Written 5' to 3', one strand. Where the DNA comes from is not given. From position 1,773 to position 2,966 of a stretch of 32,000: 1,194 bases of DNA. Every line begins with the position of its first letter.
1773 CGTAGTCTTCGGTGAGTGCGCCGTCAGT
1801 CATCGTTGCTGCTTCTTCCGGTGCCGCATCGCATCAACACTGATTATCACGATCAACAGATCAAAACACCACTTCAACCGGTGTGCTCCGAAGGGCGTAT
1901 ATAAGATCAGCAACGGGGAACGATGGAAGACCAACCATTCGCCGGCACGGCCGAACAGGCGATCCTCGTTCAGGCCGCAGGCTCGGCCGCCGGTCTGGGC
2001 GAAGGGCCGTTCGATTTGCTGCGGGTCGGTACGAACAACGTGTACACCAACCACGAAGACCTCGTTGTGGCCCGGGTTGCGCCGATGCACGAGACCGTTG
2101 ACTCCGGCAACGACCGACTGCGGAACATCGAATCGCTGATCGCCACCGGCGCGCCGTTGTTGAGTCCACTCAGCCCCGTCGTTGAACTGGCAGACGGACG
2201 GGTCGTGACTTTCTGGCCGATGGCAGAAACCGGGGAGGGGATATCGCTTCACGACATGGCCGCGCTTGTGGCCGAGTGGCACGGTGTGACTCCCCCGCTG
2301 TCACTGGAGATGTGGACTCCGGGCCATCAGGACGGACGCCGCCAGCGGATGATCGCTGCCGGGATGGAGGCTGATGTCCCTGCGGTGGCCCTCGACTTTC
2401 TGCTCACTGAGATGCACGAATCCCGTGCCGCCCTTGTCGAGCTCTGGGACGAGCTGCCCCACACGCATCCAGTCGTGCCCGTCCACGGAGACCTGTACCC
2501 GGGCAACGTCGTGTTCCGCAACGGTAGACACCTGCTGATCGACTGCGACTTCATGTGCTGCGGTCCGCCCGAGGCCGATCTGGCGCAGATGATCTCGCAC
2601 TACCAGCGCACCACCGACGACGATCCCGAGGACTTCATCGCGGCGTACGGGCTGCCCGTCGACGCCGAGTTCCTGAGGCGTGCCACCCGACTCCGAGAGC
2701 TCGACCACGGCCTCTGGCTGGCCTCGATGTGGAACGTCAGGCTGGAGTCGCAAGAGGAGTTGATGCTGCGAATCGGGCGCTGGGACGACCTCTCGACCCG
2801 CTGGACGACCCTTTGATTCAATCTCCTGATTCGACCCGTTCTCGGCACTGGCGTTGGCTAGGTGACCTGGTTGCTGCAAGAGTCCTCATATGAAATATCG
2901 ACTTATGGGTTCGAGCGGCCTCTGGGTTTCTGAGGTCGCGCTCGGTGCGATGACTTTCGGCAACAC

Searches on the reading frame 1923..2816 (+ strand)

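Call 41: search_protein_families(library=pfam, proteins=[window:1923-2816:+], max_evalue=0.001)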
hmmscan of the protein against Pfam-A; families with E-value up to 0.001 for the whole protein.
window:1923-2816:+ (297 aa): 2 families
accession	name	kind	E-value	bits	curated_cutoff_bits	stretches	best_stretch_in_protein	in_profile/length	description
PF01636.29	APH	-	2.4e-16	60.6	23.2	1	108-246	96-231/239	Phosphotransferase enzyme family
PF19974.5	TCAD9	-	0.00021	21.1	40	1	170-224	283-338/429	Ternary complex associated domain 9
